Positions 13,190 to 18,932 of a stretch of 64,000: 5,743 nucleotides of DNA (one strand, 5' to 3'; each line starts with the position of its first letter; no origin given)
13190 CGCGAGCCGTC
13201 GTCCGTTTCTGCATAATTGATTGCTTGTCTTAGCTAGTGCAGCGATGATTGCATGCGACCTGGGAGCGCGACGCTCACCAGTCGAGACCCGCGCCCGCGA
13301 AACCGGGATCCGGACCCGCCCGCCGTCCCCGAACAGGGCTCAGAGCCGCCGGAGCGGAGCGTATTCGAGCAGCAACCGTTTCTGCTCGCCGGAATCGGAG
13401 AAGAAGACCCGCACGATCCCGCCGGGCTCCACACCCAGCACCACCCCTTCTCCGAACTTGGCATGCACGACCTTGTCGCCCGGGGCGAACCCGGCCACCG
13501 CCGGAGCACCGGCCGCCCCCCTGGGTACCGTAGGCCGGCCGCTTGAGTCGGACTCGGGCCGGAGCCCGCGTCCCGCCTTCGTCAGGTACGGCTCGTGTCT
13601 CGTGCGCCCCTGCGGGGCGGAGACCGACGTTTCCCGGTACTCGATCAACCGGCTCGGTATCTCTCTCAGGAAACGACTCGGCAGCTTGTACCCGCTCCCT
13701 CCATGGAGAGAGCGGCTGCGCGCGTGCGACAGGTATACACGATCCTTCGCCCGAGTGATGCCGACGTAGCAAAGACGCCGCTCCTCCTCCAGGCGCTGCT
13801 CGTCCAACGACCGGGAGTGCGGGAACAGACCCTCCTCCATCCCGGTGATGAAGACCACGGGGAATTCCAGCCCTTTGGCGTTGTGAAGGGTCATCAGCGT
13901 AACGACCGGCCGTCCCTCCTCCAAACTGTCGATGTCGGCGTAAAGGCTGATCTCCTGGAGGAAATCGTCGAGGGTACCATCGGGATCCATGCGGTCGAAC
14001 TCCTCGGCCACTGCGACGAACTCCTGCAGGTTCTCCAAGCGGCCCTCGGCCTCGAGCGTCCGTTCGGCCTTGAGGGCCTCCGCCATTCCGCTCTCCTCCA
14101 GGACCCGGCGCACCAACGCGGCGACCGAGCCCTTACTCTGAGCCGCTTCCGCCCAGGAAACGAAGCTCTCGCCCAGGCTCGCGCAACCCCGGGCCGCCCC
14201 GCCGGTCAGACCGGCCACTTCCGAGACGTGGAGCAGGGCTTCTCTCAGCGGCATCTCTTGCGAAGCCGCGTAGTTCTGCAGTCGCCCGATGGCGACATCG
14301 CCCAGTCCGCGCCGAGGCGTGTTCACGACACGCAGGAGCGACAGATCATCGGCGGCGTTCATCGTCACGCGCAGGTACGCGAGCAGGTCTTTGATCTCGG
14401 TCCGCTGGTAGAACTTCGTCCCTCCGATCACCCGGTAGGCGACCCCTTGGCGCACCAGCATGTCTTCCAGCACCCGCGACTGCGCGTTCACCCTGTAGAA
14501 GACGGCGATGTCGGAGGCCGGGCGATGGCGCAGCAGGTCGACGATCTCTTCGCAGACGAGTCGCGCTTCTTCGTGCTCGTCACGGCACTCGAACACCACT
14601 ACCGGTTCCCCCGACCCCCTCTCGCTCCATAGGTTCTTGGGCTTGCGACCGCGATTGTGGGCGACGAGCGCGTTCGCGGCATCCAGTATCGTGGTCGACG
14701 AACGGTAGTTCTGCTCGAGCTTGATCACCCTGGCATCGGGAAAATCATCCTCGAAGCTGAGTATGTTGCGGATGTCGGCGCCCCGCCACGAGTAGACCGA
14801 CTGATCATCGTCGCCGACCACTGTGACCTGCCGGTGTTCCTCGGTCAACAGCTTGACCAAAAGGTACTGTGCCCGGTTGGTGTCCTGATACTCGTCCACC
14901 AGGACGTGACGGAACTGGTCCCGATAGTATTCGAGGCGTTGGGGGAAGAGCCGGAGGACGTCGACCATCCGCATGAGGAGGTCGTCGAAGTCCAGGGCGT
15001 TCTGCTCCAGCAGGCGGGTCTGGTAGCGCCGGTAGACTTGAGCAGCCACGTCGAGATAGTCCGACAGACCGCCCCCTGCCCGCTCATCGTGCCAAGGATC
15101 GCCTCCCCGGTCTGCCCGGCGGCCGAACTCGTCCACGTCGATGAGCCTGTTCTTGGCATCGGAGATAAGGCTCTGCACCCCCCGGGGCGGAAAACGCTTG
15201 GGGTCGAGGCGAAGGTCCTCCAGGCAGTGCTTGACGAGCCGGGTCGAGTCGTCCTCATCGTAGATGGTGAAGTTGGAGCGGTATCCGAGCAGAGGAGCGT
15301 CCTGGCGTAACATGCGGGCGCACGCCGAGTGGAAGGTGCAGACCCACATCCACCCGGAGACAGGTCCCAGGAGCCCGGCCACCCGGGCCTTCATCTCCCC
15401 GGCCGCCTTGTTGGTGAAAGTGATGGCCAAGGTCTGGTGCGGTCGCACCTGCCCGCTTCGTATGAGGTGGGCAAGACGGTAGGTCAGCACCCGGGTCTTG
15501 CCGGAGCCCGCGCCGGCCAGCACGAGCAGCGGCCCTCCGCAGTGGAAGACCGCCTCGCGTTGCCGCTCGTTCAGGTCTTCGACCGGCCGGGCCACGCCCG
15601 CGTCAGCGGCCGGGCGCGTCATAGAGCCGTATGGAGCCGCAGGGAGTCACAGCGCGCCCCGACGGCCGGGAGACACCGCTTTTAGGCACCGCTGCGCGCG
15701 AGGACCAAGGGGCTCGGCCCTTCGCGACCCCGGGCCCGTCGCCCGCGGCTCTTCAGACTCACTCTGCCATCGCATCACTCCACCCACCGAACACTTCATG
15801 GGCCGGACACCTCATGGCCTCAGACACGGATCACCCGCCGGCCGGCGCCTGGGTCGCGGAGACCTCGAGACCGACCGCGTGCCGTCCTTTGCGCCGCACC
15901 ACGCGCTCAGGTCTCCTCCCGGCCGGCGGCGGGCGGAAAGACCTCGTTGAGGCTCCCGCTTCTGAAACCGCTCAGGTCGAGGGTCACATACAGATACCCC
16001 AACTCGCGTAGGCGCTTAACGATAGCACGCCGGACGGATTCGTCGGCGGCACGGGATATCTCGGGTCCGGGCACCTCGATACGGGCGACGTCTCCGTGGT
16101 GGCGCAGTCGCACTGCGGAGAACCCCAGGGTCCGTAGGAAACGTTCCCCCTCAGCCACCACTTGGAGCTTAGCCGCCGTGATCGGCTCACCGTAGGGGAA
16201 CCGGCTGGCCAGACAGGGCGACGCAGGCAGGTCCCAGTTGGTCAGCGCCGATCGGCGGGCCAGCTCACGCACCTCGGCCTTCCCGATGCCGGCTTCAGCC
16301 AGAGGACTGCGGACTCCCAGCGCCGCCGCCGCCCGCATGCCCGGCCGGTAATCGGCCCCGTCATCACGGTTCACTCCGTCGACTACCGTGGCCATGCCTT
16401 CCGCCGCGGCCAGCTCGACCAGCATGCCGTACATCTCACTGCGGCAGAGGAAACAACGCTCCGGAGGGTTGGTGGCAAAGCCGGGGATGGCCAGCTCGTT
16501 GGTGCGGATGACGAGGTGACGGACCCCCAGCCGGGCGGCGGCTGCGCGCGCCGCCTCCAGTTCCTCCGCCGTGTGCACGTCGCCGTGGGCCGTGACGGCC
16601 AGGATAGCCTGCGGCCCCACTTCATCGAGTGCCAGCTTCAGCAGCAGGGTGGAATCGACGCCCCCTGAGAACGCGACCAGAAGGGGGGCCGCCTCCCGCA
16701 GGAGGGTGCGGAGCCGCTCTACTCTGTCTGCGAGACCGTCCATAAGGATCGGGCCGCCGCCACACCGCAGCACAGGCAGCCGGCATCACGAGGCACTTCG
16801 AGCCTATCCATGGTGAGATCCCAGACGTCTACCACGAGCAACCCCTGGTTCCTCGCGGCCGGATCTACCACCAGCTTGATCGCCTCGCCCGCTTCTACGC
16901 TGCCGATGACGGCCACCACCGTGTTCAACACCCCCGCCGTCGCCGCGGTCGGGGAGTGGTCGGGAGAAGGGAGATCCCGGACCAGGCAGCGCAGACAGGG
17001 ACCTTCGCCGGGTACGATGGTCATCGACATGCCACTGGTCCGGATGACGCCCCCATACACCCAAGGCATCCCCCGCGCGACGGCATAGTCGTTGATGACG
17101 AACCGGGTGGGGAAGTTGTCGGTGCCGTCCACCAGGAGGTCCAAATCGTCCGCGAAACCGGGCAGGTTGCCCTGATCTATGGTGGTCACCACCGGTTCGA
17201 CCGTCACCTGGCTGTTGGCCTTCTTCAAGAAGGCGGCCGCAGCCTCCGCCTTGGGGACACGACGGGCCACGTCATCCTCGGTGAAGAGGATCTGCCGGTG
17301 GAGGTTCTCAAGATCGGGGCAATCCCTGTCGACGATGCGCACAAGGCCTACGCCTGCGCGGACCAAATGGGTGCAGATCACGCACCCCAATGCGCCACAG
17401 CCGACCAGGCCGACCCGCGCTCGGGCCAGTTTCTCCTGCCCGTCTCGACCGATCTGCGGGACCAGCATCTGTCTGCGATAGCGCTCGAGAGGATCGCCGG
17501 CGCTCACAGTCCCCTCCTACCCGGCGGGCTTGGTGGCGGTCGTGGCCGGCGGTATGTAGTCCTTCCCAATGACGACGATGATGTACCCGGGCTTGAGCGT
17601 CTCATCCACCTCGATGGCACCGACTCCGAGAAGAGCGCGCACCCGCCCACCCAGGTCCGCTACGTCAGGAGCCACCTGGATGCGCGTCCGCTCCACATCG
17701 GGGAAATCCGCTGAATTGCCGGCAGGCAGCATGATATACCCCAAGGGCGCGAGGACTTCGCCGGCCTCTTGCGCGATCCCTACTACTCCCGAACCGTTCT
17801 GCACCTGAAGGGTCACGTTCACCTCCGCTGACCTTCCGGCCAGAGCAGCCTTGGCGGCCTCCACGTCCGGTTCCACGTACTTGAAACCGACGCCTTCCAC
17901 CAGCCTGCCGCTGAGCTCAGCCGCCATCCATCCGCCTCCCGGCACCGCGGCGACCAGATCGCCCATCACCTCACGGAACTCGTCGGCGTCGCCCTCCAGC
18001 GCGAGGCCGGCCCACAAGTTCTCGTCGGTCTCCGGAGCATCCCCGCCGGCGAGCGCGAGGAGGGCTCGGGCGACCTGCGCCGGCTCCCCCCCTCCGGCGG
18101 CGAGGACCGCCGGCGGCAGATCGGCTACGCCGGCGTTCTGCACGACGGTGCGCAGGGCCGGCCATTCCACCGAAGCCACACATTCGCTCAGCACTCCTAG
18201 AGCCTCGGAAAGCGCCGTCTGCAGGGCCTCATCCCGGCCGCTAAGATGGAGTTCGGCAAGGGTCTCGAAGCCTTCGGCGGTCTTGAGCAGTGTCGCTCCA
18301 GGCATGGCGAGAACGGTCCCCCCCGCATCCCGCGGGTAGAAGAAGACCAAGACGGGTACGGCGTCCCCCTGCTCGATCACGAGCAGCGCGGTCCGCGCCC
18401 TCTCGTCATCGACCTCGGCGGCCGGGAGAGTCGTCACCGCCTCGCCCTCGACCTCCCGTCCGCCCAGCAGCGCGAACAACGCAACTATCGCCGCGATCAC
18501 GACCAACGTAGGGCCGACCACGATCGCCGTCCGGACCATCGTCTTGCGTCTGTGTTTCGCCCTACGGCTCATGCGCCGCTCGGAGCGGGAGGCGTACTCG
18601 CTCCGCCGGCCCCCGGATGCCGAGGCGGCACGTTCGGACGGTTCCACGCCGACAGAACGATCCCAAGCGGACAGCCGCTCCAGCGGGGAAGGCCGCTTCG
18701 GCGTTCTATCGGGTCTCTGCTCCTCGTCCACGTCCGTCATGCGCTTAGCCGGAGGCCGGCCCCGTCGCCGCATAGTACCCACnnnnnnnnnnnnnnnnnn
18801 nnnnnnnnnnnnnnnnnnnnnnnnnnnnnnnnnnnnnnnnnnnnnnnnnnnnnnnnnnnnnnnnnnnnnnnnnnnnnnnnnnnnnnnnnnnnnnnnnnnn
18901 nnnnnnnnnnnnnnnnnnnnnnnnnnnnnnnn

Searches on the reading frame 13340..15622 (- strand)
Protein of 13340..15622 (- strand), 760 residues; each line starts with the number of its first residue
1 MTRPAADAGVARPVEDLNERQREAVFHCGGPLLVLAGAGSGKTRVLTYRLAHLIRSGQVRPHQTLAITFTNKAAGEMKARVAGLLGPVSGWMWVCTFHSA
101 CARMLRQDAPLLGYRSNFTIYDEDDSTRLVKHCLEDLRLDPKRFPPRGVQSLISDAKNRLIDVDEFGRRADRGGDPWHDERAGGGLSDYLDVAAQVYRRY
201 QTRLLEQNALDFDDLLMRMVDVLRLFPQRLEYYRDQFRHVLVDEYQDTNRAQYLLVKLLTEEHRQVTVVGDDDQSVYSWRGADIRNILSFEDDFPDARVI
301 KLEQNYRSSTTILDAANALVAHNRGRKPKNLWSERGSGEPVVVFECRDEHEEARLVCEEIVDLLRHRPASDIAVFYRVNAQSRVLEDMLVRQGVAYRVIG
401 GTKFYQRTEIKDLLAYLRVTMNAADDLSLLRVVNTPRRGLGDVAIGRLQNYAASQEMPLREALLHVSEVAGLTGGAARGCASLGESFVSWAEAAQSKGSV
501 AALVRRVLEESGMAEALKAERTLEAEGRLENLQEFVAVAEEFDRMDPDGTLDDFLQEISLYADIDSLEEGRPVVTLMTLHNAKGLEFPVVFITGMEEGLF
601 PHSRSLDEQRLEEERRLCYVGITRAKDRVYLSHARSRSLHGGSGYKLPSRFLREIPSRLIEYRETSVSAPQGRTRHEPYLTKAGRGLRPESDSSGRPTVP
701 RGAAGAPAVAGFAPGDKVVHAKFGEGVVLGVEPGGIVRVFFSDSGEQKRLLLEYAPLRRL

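Call 16: search_protein_families(library=pfam, proteins=[window:13340-15622:-], max_evalue=0.001)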
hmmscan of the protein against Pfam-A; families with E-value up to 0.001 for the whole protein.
window:13340-15622:- (760 aa): 7 families
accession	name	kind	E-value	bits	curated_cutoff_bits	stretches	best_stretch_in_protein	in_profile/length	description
PF00580.27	UvrD-helicase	-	1.6e-88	297.4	23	1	17-295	1-271/271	UvrD/REP helicase N-terminal domain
PF13361.12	UvrD_C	-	4.3e-75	253.7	25.6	2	300-454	1-156/350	UvrD-like helicase C-terminal domain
PF13245.12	AAA_19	-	6.1e-22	78.7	25.1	1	21-278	1-132/134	AAA domain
PF13538.12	UvrD_C_2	-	1.1e-10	41.6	27.4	1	575-631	3-51/52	UvrD-like helicase C-terminal domain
PF01443.25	Viral_helicase1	-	2.7e-06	27.8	21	0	570-630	178-225/228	Viral superfamily 1 RNA helicase core domain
PF13604.12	AAA_30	-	3.4e-06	27.3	27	0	17-80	2-65/191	AAA domain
PF21196.3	PcrA_UvrD_tudor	-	0.00018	21.7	23.9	1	715-758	2-47/48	PcrA/UvrD tudor domain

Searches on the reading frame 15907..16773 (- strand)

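Call 17: search_protein_families(library=pfam, proteins=[window:15907-16773:-], max_evalue=0.001)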
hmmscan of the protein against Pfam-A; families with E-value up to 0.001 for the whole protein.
window:15907-16773:- (288 aa): 5 families
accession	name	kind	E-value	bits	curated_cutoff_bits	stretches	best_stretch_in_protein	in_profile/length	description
PF00733.27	Asn_synthase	-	1.8e-06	28.3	21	1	23-92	12-80/354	Asparagine synthase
PF06508.19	QueC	-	1.9e-06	28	22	1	32-93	3-62/210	Queuosine biosynthesis protein QueC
PF02540.23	NAD_synthase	-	6.4e-05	22.6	21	1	28-91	18-81/242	NAD synthase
PF01171.26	ATP_bind_3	-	0.00013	22.2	27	1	31-84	2-55/182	PP-loop family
PF24167.1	DUF7411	-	0.00013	22.1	28.7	1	32-139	4-108/194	Family of unknown function (DUF7411)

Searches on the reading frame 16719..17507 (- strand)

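Call 17: search_protein_families(library=pfam, proteins=[window:16719-17507:-], max_evalue=0.001)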
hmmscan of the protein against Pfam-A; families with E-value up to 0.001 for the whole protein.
window:16719-17507:- (262 aa): 2 families
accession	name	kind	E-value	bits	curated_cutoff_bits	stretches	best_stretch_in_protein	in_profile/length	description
PF00899.27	ThiF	-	1.1e-65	221.6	28.1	1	10-245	1-237/238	ThiF family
PF01488.26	Shikimate_DH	-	0.00044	20.8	24.3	1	24-73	7-56/138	Shikimate / quinate 5-dehydrogenase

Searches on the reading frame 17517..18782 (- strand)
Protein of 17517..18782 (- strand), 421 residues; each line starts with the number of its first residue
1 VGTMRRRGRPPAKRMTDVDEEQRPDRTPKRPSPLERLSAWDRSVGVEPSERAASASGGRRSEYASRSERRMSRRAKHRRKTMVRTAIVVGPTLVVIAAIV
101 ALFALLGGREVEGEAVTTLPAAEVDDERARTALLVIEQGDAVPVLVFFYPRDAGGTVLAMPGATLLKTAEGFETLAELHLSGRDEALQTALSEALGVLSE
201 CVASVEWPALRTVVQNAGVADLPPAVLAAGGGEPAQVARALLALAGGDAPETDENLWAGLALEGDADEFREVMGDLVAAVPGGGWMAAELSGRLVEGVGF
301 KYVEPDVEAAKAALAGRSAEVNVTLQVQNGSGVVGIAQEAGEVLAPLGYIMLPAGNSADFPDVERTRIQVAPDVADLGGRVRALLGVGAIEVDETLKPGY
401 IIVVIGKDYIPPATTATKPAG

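Call 17: search_protein_families(library=pfam, proteins=[window:17517-18782:-], max_evalue=0.001)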
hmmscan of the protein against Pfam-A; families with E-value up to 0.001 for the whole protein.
window:17517-18782:- (421 aa): 1 family
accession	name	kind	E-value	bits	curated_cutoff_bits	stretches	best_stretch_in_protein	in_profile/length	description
PF13399.11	LytR_C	-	1.7e-12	48.5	22.2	1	322-409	1-86/86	LytR cell envelope-related transcriptional attenuator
